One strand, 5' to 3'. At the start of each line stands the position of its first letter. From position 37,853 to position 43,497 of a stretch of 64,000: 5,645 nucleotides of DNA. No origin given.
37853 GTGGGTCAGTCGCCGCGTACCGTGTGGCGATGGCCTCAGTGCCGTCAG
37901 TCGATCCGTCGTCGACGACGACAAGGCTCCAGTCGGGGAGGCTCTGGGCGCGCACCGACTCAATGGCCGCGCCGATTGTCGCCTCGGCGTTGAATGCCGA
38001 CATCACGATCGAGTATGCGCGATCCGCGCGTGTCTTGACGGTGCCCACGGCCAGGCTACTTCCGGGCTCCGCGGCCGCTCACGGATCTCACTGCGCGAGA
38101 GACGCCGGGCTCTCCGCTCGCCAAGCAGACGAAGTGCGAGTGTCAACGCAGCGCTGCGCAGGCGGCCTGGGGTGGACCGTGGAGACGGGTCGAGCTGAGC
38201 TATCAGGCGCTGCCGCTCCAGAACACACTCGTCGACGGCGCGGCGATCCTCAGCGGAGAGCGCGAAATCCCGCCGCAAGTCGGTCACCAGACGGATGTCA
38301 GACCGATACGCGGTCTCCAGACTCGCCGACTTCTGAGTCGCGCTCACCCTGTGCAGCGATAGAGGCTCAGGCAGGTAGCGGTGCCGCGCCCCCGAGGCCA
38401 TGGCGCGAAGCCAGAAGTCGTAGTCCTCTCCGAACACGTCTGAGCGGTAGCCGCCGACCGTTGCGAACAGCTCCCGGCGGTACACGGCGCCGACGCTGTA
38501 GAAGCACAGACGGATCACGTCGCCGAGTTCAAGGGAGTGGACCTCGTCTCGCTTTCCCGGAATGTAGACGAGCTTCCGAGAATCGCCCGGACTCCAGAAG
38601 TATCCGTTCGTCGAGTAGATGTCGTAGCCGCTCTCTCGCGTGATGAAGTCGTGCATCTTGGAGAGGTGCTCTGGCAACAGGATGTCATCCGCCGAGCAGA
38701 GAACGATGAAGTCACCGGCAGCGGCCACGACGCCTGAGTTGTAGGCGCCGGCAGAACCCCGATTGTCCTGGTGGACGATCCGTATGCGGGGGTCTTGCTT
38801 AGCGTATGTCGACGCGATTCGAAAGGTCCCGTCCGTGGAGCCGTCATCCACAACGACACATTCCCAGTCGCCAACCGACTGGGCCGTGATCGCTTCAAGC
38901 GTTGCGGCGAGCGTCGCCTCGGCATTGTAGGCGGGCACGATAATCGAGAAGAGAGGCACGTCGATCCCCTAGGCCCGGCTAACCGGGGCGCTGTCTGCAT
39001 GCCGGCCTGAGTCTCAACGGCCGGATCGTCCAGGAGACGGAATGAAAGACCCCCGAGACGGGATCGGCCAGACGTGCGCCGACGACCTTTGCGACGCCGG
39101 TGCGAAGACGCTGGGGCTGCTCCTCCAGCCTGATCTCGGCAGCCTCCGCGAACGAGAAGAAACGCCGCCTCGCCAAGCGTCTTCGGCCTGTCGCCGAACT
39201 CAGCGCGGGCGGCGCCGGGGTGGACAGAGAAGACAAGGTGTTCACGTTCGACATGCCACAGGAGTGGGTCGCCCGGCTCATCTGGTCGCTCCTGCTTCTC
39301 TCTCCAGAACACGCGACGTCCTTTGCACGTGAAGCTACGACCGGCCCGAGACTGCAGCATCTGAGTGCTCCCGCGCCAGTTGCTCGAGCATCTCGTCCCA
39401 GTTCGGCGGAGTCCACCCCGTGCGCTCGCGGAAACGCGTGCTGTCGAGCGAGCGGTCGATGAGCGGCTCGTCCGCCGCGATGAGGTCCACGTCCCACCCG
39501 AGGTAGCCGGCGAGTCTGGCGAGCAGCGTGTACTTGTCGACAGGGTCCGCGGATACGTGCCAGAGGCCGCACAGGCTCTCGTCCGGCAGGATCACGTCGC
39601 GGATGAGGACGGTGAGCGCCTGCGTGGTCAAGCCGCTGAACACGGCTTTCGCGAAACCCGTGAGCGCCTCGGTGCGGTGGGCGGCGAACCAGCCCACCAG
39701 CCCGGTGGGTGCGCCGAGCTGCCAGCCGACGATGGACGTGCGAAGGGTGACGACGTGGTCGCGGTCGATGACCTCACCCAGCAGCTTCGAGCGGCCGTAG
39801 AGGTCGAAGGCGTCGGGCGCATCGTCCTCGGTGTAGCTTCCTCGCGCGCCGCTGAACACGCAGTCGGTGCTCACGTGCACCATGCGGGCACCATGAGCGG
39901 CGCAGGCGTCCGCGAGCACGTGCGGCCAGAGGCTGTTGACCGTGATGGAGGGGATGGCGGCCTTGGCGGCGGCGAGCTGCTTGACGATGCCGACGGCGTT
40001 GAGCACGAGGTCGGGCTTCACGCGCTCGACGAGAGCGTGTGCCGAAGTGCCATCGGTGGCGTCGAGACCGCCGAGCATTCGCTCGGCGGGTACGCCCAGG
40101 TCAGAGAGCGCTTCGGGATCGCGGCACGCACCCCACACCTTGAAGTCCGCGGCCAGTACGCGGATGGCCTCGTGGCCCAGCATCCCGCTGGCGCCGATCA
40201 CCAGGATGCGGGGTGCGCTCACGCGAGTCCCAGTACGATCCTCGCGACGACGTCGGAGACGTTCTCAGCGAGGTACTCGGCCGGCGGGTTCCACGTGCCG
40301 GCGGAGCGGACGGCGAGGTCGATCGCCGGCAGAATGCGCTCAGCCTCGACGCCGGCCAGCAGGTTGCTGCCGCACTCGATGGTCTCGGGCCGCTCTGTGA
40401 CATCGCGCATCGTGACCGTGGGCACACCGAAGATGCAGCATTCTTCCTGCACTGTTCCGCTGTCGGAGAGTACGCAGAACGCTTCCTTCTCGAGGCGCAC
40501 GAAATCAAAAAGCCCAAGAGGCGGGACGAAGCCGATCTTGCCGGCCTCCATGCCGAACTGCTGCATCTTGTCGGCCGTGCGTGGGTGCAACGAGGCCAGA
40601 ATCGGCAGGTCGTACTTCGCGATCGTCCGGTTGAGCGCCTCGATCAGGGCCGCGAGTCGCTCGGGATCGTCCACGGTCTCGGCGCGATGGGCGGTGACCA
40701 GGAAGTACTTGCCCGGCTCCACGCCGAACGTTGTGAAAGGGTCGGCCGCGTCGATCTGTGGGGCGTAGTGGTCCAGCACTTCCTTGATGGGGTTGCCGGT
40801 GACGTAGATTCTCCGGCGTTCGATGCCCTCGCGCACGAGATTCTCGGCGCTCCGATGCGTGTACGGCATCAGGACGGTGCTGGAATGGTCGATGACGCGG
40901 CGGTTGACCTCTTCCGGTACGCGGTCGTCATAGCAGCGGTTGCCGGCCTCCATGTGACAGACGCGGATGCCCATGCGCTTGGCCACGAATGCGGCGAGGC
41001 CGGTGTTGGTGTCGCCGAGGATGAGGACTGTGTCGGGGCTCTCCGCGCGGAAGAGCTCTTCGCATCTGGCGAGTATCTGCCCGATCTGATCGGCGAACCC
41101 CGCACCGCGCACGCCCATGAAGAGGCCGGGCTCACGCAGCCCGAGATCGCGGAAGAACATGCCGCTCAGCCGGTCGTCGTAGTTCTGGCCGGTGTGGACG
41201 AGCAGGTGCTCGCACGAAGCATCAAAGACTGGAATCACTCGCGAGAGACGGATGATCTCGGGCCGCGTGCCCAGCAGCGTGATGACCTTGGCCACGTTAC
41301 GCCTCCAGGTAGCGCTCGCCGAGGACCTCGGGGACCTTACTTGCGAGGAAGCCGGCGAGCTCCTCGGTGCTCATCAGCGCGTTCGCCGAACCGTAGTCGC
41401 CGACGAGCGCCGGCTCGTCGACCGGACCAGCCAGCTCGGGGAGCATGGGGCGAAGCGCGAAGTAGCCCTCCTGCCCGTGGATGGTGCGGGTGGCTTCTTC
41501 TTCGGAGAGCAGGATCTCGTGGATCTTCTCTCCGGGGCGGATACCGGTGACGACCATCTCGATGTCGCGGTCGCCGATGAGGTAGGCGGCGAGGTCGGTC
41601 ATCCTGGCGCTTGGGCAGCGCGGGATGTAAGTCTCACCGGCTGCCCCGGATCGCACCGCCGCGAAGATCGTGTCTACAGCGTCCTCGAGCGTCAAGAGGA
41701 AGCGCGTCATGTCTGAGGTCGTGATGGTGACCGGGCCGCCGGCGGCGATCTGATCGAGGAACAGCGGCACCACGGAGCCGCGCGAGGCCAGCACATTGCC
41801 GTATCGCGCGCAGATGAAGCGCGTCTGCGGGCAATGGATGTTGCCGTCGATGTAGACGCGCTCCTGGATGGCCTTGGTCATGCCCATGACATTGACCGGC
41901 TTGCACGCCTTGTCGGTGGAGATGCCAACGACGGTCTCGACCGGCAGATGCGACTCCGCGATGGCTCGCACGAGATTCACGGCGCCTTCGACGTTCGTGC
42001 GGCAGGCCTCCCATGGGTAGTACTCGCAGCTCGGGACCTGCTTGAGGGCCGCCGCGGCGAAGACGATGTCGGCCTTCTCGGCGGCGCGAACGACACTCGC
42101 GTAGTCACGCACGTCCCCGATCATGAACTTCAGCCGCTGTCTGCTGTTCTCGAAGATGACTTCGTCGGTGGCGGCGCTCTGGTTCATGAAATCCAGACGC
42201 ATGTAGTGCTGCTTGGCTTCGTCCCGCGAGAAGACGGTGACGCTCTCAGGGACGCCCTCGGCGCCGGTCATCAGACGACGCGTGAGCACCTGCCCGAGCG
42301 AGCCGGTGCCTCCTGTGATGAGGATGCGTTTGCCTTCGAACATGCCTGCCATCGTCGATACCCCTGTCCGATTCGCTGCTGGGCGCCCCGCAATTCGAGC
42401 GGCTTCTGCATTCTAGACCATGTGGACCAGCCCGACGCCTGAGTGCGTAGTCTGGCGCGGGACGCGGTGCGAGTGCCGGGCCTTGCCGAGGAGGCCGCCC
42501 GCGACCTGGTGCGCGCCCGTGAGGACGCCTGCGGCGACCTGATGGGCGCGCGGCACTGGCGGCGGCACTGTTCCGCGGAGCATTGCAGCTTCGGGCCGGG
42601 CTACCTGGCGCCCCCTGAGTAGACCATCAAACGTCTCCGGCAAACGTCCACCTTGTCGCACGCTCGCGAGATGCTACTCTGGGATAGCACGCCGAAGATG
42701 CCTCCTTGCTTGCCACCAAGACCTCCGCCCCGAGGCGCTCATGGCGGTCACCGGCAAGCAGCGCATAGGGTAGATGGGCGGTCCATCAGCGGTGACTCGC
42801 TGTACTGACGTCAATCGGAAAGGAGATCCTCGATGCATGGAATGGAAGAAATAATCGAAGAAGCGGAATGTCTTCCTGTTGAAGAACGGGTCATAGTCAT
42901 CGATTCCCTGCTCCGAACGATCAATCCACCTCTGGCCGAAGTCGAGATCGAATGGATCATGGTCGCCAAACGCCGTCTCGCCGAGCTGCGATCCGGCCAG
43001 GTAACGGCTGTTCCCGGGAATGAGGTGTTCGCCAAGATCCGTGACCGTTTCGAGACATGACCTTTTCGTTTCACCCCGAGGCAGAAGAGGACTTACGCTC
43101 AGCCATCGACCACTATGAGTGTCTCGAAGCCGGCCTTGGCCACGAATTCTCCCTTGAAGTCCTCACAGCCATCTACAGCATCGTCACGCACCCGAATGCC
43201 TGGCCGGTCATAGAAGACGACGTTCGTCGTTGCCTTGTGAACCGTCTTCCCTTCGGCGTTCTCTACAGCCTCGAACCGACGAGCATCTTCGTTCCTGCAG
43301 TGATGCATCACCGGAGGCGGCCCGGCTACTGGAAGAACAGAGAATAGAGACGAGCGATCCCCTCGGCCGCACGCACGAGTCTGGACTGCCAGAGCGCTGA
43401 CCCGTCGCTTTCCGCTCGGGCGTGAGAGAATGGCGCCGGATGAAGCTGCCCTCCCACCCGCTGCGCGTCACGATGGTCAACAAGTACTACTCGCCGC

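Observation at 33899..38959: Tandem triplet of GT2-containing glycosyltransferases with the middle GT2-GT4 copy shattered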

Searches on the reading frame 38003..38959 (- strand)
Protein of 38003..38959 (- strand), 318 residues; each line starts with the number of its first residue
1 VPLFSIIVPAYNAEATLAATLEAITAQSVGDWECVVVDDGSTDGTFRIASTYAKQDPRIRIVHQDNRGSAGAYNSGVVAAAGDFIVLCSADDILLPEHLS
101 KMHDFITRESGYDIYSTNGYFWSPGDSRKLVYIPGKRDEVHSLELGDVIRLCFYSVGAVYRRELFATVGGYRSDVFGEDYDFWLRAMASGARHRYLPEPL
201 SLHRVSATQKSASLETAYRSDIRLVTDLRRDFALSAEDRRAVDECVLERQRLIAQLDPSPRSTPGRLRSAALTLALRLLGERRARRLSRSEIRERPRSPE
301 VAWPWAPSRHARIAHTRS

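Call 4: search_protein_families(library=pfam, proteins=[window:38003-38959:-], max_evalue=0.01)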
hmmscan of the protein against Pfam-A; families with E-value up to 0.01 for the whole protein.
window:38003-38959:- (318 aa): 4 families
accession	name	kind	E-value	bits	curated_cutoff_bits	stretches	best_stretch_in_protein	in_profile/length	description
PF00535.33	Glycos_transf_2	-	2.1e-33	116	23.3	1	5-165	1-164/168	Glycosyl transferase family 2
PF13641.12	Glyco_tranf_2_3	-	6.1e-17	62.8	27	1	4-206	3-209/230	Glycosyltransferase like family 2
PF10111.15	Glyco_tranf_2_2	-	4e-10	40.1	27.3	1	5-107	1-107/276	Glycosyltransferase like family 2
PF13632.12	Glyco_trans_2_3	-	3.1e-08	34.1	27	1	85-208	2-127/198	Glycosyl transferase family group 2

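Call 26: list_cluster_members(proteins=[P0001, window:38003-38959:-, window:40219-41295:-])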
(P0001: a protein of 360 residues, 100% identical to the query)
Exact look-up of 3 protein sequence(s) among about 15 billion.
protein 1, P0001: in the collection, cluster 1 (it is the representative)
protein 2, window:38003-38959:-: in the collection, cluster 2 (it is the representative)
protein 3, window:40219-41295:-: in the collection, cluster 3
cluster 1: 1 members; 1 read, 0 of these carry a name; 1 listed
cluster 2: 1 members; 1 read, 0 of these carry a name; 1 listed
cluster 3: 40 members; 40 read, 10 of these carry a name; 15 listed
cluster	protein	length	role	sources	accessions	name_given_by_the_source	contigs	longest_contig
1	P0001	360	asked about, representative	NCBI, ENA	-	-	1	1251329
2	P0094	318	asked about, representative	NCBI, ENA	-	-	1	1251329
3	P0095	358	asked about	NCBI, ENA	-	-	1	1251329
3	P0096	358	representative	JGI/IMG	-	-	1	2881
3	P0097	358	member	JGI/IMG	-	UDP-N-acetylglucosamine 2-epimerase (non-hydrolysing)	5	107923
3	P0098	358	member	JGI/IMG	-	UDP-N-acetylglucosamine 2-epimerase (non-hydrolysing)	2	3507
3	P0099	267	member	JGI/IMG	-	UDP-N-acetylglucosamine 2-epimerase (non-hydrolysing)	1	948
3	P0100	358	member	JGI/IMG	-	UDP-N-acetylglucosamine 2-epimerase (non-hydrolysing)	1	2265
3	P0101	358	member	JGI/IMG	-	UDP-N-acetylglucosamine 2-epimerase (non-hydrolysing)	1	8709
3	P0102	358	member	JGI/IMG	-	UDP-N-acetylglucosamine 2-epimerase (non-hydrolysing)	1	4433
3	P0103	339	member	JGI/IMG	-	UDP-N-acetylglucosamine 2-epimerase (non-hydrolysing)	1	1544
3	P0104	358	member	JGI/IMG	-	UDP-N-acetylglucosamine 2-epimerase (non-hydrolysing)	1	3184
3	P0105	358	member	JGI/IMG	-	UDP-N-acetylglucosamine 2-epimerase (non-hydrolysing)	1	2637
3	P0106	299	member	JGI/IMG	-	UDP-N-acetylglucosamine 2-epimerase (non-hydrolysing)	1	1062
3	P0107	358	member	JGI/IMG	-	-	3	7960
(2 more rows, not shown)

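Call 45: search_protein_families(library=ncbifam, proteins=[window:38003-38959:-], max_evalue=0.00001)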
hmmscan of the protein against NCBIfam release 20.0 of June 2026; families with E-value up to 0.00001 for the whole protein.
window:38003-38959:- (318 aa): 23 families
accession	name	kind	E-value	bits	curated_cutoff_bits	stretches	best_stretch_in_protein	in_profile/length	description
NF007482.0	PRK10073.1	equivalog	1.2e-26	93.5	423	1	2-136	6-139/334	glycosyltransferase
NF053739.1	GlytfEpsEBac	equivalog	1.5e-26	93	450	1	2-204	1-203/265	glycosyltransferase EpsE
NF047683.1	TeichurnBiosyTuaG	equivalog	4.3e-23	82.2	400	1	2-110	6-115/252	teichuronic acid biosynthesis protein TuaG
NF041875.1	EPS_EpsD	equivalog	3.6e-22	79.2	370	1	5-222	2-225/325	exopolysaccharide biosynthesis glycosyltransferase EpsD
TIGR03937.1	PgaC_IcaA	equivalog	3.4e-19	69.1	422.3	1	2-99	45-143/407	poly-beta-1,6-N-acetyl-D-glucosamine synthase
TIGR04283.1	glyco_like_mftF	equivalog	2.5e-18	66.5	182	1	5-198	2-180/221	TIGR04283 family arsenosugar biosynthesis glycosyltransferase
TIGR03965.1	mycofact_glyco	equivalog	1.9e-17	63.3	280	1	5-102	77-175/467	mycofactocin biosynthesis glycosyltransferase MftF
NF050050.1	ProtGlycPglI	equivalog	4.7e-15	55.7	500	1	1-112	1-112/306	GalNAc(5)-diNAcBac-PP-undecaprenol beta-1,3-glucosyltransferase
NF038302.1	EPS_HpsE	equivalog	1.9e-11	43.5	300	1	4-112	3-117/307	hormogonium polysaccharide biosynthesis glycosyltransferase HpsE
NF047588.1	GlcsyltransPgfSStrep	equivalog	1.8e-10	40.5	500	1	4-117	3-119/308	glycosyltransferase PgfS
TIGR03111.1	glyc2_xrt_Gpos1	hypoth_equivalog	3.2e-10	39.4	363.95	1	2-102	49-152/439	TIGR03111 family XrtG-associated glycosyltransferase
TIGR04242.1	nodulat_NodC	equivalog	4.1e-10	39.2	550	1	2-102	48-152/395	chitooligosaccharide synthase NodC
NF007453.0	PRK10018.1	equivalog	7.9e-10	38.8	382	1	2-105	6-110/280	colanic acid biosynthesis glycosyltransferase WcaA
TIGR04017.1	WcaA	equivalog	1e-09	38.4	495.75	1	2-105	5-109/279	colanic acid biosynthesis glycosyltransferase WcaA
NF045692.1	OglycostaseCruG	equivalog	2e-09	36.9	600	1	4-65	43-104/386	2'-O-glycosyltransferase CruG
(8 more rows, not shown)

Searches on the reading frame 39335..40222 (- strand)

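Call 35: search_protein_families(library=pfam, proteins=[window:39335-40222:-], max_evalue=0.001)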
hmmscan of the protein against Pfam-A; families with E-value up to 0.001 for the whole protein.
window:39335-40222:- (295 aa): 4 families
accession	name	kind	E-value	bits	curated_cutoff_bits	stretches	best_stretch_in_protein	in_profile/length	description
PF04321.23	RmlD_sub_bind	-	2.3e-25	89.7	27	1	5-165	2-151/287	RmlD substrate binding domain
PF01370.27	Epimerase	-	3.3e-14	53.3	20.9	1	6-152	1-152/240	NAD dependent epimerase/dehydratase family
PF16363.11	GDP_Man_Dehyd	-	0.00035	20.6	27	1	7-153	1-164/332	GDP-mannose 4,6 dehydratase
PF03435.24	Sacchrp_dh_NADP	-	0.00081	20.2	25.1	0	6-90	1-89/129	Saccharopine dehydrogenase NADP binding domain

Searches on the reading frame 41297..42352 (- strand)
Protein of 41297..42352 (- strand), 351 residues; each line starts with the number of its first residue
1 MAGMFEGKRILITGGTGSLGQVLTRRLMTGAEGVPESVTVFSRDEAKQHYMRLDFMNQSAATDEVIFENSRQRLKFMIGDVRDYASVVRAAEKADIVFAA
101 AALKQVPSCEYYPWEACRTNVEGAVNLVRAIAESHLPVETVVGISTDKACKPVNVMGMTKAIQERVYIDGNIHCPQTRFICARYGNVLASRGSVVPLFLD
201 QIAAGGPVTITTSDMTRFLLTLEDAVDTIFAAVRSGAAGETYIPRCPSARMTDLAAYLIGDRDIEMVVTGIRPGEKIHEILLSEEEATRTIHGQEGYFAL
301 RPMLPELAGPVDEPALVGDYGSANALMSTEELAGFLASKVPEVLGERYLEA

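Call 35: search_protein_families(library=pfam, proteins=[window:41297-42352:-], max_evalue=0.001)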
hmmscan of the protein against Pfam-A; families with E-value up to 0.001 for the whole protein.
window:41297-42352:- (351 aa): 9 families
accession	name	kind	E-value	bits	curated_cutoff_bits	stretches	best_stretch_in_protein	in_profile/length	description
PF02719.21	Polysacc_synt_2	-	2.4e-83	280.2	20.2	1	10-294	1-286/293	Polysaccharide biosynthesis protein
PF01370.27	Epimerase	-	3.8e-19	69.5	20.9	1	10-242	1-237/240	NAD dependent epimerase/dehydratase family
PF07993.18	NAD_binding_4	-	3.6e-09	36.6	20.1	1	12-155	1-145/258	Male sterility protein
PF16363.11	GDP_Man_Dehyd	-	5.1e-08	33.2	27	1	11-147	1-130/332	GDP-mannose 4,6 dehydratase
PF01073.25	3Beta_HSD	-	5.8e-08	32.5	22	1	11-146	1-116/280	3-beta hydroxysteroid dehydrogenase/isomerase family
PF04321.23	RmlD_sub_bind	-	5.7e-06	26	27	1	9-147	2-102/287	RmlD substrate binding domain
PF13460.12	NAD_binding_10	-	0.0001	22.7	27.2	0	14-145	1-97/184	NAD(P)H-binding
PF08659.16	KR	-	0.00027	21.4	22.6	1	10-133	3-125/180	KR domain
PF05368.20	NmrA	-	0.00039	20.6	27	1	8-133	3-96/298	NmrA-like family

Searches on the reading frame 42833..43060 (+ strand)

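Call 54: search_protein_families(library=pfam, proteins=[window:42833-43060:+], max_evalue=0.01)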
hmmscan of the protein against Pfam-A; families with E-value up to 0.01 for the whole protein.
window:42833-43060:+ (75 aa): 1 family
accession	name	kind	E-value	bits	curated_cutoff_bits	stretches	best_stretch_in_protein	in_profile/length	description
PF09720.15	Unstab_antitox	-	1.7e-12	47.6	23.3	1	14-65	2-54/54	Putative addiction module component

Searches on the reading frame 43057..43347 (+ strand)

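Call 54: search_protein_families(library=pfam, proteins=[window:43057-43347:+], max_evalue=0.01)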
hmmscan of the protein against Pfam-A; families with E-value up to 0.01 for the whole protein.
window:43057-43347:+ (96 aa): 1 family
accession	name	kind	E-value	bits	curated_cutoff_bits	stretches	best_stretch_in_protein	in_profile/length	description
PF05016.21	ParE_toxin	-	9.3e-06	26.6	23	1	4-88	2-88/89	ParE toxin of type II toxin-antitoxin system, parDE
